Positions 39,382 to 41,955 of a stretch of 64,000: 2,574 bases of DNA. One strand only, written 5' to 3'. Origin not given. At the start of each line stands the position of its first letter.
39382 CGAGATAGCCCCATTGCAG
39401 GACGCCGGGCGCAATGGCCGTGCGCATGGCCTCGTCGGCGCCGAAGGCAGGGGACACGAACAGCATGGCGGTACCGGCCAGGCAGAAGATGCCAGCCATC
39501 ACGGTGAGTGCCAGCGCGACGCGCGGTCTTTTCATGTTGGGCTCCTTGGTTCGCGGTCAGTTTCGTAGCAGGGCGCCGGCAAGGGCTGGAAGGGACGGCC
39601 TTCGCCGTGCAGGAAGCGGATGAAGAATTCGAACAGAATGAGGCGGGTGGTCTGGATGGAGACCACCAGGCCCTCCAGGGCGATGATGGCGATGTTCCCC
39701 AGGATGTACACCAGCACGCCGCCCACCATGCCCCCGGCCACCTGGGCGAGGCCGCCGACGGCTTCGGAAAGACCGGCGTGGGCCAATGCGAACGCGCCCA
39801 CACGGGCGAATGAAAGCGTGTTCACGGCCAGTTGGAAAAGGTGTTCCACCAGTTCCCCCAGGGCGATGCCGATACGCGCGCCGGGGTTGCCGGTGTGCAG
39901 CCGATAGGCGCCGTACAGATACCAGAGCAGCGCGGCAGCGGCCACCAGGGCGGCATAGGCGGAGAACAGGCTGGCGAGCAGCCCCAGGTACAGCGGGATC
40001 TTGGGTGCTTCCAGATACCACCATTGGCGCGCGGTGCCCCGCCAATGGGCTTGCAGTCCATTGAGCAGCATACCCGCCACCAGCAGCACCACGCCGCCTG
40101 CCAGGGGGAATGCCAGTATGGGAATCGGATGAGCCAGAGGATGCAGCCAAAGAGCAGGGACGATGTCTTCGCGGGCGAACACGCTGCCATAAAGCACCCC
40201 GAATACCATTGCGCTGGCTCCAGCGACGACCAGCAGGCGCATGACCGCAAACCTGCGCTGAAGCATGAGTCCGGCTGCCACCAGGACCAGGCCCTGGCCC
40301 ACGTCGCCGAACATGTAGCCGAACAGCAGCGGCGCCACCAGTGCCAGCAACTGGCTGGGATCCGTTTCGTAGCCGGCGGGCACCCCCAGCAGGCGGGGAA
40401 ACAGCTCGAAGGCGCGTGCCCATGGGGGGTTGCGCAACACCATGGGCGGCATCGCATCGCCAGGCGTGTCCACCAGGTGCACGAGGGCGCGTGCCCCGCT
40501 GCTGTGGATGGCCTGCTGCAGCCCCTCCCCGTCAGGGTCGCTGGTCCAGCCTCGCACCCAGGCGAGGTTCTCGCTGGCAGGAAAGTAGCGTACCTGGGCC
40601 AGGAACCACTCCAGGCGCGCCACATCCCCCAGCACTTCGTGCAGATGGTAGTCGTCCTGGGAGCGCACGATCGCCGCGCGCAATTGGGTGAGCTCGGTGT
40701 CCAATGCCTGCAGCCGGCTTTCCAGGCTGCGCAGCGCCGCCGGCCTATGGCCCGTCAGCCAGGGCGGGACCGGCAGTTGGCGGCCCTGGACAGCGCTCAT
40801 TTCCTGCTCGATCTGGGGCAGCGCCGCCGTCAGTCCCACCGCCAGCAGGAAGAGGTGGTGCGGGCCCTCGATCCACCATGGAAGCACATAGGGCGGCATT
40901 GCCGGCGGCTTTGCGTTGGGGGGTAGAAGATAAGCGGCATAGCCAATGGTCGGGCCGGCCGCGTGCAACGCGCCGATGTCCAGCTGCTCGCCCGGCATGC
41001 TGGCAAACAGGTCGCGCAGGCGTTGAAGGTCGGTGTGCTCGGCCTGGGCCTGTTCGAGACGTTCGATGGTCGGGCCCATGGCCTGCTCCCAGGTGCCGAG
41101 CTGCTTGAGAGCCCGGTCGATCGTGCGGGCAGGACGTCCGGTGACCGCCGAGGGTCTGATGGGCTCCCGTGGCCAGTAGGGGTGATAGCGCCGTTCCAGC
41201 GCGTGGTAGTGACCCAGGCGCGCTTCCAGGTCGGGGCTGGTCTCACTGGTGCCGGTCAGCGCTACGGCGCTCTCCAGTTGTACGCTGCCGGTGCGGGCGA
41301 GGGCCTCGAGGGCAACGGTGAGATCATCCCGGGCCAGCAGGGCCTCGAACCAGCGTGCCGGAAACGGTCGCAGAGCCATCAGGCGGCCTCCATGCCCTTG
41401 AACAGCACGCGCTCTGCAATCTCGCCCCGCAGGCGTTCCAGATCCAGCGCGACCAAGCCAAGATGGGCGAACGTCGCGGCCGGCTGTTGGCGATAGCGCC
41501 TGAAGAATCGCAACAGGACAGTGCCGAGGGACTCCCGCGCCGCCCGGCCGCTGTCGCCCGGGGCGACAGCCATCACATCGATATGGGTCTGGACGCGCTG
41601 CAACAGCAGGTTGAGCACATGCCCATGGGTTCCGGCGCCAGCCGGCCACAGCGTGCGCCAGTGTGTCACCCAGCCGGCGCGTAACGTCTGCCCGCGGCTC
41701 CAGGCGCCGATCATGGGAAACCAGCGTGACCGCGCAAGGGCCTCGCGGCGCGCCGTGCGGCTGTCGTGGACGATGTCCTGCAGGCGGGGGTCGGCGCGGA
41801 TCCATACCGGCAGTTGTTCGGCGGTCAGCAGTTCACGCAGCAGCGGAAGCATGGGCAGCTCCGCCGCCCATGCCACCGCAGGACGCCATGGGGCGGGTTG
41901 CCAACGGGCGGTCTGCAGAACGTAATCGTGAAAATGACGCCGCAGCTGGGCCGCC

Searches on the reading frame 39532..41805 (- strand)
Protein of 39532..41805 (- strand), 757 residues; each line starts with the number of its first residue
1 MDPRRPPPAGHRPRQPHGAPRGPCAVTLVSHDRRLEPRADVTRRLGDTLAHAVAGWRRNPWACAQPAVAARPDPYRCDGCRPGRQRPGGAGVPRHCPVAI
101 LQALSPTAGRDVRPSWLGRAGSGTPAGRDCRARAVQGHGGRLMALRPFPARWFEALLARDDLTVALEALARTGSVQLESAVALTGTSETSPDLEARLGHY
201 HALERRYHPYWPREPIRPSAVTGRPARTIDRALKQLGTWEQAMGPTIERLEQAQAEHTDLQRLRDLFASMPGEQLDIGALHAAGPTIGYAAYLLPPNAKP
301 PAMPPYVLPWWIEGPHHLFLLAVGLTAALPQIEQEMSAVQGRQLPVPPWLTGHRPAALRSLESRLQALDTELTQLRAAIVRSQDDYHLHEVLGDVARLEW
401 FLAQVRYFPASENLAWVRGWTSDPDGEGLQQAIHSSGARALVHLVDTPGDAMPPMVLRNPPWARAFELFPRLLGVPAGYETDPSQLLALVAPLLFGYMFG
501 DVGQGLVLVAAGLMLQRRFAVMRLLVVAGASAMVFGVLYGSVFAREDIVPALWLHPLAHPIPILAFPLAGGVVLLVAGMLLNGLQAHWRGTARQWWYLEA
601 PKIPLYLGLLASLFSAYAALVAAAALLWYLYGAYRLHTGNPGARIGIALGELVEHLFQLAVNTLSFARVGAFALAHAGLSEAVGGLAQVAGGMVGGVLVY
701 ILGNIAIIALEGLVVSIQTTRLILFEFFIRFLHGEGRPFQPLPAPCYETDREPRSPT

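Call 67: search_protein_families(library=pfam, proteins=[window:39532-41805:-], max_evalue=0.00001)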
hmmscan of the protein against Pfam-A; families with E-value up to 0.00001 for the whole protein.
window:39532-41805:- (757 aa): 1 family
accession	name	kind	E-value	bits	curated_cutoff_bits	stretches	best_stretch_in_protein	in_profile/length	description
PF01496.24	V_ATPase_I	-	1.9e-11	43.2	30.7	1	411-515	305-413/815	V-type ATPase 116kDa subunit family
